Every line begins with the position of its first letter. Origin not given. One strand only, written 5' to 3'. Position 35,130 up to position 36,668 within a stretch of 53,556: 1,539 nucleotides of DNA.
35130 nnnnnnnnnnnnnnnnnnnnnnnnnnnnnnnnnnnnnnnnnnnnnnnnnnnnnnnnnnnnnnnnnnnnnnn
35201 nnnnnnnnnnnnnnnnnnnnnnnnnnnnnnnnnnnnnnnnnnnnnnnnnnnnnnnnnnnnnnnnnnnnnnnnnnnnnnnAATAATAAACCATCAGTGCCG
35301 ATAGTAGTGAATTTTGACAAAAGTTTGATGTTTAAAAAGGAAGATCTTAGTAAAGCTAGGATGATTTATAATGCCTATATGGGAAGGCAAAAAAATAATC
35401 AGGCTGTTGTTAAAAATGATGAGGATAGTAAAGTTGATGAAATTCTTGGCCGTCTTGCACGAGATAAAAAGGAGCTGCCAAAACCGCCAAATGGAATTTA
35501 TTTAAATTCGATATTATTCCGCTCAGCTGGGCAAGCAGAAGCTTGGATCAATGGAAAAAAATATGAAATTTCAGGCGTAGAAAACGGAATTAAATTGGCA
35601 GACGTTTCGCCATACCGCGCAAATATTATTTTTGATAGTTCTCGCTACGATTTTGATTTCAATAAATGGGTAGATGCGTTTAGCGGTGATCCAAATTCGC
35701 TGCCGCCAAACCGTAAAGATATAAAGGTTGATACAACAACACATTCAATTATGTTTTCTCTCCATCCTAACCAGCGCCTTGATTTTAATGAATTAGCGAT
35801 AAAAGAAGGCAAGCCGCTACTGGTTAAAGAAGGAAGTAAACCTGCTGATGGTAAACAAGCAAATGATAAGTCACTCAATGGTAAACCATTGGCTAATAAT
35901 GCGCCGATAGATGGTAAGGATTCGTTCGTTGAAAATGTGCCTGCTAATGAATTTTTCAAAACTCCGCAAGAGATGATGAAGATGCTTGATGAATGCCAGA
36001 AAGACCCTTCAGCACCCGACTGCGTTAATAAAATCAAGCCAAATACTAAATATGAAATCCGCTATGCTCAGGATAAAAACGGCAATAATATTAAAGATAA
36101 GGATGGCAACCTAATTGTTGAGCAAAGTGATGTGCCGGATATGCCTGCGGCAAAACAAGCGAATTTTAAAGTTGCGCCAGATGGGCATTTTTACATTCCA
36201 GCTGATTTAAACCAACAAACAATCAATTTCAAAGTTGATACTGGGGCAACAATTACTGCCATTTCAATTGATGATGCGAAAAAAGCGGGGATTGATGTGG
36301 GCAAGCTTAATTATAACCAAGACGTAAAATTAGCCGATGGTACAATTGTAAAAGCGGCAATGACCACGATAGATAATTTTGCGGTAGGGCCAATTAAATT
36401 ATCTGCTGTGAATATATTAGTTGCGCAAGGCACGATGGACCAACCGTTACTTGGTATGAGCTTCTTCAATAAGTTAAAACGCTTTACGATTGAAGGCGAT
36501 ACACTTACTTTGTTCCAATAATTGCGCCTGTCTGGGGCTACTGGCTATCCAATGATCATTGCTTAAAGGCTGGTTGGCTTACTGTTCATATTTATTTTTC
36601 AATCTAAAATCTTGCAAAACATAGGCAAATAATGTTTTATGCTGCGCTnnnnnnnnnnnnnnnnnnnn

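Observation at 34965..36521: Terminal gene of the platform operon fuses a GspB/PilP-like motif to a periplasmic retropepsin-type aspartic protease domain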

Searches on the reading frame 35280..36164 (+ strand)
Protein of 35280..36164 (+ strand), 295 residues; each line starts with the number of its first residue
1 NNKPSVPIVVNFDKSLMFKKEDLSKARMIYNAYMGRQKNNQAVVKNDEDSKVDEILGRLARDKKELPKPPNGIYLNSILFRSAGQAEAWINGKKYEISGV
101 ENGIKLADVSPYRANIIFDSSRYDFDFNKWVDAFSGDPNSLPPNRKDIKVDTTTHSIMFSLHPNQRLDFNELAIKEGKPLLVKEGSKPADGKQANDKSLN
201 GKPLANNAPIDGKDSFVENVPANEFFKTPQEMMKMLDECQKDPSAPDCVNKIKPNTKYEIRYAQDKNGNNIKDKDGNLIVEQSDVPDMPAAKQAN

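Call 19: search_protein_representatives(protein=window:35280-36164:+)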
Query: 295 residues. Proteins with E-value up to 0.001 (for the whole library): 58; up to 1e-10: 9; up to 1e-30: 5. The best 58 are listed.
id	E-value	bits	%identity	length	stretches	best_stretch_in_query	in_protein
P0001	1.8e-192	654.5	100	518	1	1-295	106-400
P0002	1.1e-32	130.1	45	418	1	9-180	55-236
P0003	7.7e-32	127.3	46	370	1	9-239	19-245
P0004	7.8e-32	127.3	36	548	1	11-262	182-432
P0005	1.9e-31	126.0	46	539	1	11-180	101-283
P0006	1.9e-28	116.2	41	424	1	6-195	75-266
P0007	7.5e-24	101.1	33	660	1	11-246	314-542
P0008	1.1e-21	94.0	38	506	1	12-188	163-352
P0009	9.3e-12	61.4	28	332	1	13-188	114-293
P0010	1.5e-07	47.6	30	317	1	43-200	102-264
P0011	1.8e-07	47.4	31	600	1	20-182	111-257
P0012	2.3e-07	47.0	38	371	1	65-217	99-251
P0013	7.9e-07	45.2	33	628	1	15-178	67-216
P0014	1.0e-06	44.9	24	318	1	7-221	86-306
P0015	1.2e-06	44.7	30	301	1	51-242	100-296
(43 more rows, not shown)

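Call 28: find_encoding_contigs(protein=P0004, flank=10000, max_places=3)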
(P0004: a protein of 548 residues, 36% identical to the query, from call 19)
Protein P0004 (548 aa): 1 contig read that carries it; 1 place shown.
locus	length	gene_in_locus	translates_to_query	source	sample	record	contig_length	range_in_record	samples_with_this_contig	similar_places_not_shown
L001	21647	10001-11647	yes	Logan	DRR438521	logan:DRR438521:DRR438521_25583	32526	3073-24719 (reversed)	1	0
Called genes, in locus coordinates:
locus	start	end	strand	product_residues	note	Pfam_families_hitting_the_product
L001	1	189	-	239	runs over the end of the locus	PF01553:Acyltransferase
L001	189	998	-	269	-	PF13444:Acetyltransf_5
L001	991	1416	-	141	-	PF01475:FUR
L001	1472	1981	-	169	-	PF01467:CTP_transf_like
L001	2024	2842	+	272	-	PF07963:N_methyl (weak)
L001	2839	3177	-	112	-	-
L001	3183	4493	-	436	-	PF00171:Aldedh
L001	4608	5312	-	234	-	PF07963:N_methyl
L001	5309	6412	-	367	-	PF00696:AA_kinase, PF01472:PUA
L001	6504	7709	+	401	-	PF28597:T2SSF_N, PF00482:T2SSF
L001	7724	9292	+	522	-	-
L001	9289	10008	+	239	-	-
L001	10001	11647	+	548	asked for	PF13650:Asp_protease_2, PF13975:gag-asp_proteas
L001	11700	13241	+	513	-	PF01921:tRNA-synt_1f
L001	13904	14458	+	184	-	PF10399:UCR_Fe-S_N, PF00355:Rieske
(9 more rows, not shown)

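Call 80: find_encoding_contigs(protein=P0008, flank=8000, max_places=2)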
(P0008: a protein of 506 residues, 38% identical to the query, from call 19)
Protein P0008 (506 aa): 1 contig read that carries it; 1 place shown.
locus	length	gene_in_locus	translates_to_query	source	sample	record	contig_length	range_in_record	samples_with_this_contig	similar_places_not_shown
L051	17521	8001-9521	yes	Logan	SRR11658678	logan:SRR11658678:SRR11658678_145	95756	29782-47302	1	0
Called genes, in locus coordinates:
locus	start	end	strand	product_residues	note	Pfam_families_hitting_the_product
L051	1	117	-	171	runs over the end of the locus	PF01467:CTP_transf_like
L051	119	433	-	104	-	PF01022:HTH_5, PF12840:HTH_20, PF13412:HTH_24 (weak), PF08279:HTH_11 (weak), PF12802:MarR_2 (weak)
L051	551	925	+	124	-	-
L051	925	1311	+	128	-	PF04134:DCC1-like (weak)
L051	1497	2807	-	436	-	PF00171:Aldedh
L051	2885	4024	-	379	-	PF00696:AA_kinase, PF01472:PUA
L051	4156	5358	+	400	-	PF28597:T2SSF_N (weak), PF00482:T2SSF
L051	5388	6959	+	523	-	-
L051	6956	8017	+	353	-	-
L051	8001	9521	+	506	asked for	PF13650:Asp_protease_2, PF13975:gag-asp_proteas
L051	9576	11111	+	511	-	PF01921:tRNA-synt_1f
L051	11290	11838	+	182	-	PF10399:UCR_Fe-S_N, PF00355:Rieske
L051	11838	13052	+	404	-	PF00033:Cytochrome_B, PF13631:Cytochrom_B_N_2, PF00032:Cytochrom_B_C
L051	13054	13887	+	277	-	PF02167:Cytochrom_C1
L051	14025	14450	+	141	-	PF01475:FUR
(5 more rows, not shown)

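Call 81: find_encoding_contigs(protein=P0006, flank=8000, max_places=2)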
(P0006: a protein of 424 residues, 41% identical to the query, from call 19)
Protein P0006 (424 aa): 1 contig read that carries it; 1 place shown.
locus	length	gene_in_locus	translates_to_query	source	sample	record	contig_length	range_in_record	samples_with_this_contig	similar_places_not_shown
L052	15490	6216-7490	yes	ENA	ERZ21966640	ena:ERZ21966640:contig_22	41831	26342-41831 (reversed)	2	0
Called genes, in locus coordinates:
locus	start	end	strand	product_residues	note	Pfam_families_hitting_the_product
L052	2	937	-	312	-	?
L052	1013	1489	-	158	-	-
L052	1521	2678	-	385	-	PF00696:AA_kinase, PF01472:PUA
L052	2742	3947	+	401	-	PF28597:T2SSF_N, PF00482:T2SSF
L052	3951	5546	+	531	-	-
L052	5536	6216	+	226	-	-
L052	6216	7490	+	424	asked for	PF13650:Asp_protease_2, PF13975:gag-asp_proteas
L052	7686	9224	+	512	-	PF01921:tRNA-synt_1f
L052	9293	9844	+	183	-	PF10399:UCR_Fe-S_N, PF00355:Rieske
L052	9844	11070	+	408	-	PF00033:Cytochrome_B, PF13631:Cytochrom_B_N_2, PF00032:Cytochrom_B_C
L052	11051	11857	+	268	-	PF02167:Cytochrom_C1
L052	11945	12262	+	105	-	PF02311:AraC_binding (weak), PF07883:Cupin_2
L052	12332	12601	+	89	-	-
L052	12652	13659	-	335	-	PF00044:Gp_dh_N, PF02800:Gp_dh_C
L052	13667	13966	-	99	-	-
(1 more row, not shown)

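Call 82: find_encoding_contigs(protein=P0005, flank=8000, max_places=2)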
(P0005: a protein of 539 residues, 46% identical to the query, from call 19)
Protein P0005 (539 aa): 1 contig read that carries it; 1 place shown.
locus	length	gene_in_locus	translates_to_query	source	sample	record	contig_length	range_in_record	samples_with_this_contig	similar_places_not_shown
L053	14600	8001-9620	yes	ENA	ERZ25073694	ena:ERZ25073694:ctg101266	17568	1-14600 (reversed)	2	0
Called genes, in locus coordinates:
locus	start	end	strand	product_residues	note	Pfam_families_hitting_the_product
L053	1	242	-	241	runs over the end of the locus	-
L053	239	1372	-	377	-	PF07719:TPR_2 (faint), PF13424:TPR_12 (faint), PF01435:Peptidase_M48, PF13431:TPR_17 (faint), PF13414:TPR_11 (weak), PF00515:TPR_1 (weak), PF13181:TPR_8 (weak), PF13371:TPR_9 (weak)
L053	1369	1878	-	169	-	PF01467:CTP_transf_like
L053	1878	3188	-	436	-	PF00171:Aldedh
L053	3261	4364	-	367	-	PF00696:AA_kinase, PF01472:PUA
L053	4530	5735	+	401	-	PF28597:T2SSF_N, PF00482:T2SSF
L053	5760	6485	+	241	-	-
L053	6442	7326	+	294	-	-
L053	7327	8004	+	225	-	-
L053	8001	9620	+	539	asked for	PF13650:Asp_protease_2, PF13975:gag-asp_proteas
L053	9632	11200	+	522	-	PF01921:tRNA-synt_1f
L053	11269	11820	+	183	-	PF10399:UCR_Fe-S_N, PF00355:Rieske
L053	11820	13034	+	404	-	PF00033:Cytochrome_B, PF13631:Cytochrom_B_N_2, PF00032:Cytochrom_B_C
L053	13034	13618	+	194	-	PF02167:Cytochrom_C1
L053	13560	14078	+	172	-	PF02167:Cytochrom_C1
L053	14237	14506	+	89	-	-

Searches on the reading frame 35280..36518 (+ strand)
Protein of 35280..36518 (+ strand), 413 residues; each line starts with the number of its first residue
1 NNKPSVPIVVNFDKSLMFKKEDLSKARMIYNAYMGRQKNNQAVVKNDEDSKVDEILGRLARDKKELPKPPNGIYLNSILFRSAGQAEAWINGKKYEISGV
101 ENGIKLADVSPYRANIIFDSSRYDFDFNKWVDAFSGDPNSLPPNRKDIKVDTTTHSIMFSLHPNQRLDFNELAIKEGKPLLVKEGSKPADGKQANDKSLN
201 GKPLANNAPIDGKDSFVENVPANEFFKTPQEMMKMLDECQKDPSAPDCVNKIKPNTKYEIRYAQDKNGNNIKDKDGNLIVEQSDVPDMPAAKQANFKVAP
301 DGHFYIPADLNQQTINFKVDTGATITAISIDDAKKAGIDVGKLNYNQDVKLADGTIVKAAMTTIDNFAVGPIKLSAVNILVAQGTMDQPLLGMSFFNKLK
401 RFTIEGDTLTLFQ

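Call 18: find_related_loci(query=window:35280-36518:+, collection=genome_contigs, flank=10000)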
Query window:35280-36518:+ (413 aa) in genome_contigs; peptide patterns used: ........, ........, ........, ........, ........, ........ (x = any residue, [..] = any of these).
205 stretches matched a pattern, but none encodes a relative of the query by tblastn (E <= 1e-3).

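Call 103: find_related_loci(query=A7, collection=metagenome_contigs, flank=6000)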
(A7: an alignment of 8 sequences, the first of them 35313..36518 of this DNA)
Query A7 (402 aa) in metagenome_contigs; peptide patterns used: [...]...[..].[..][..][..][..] (x = any residue, [..] = any of these).
138 stretches matched a pattern, but none encodes a relative of the query by tblastn (E <= 1e-3).
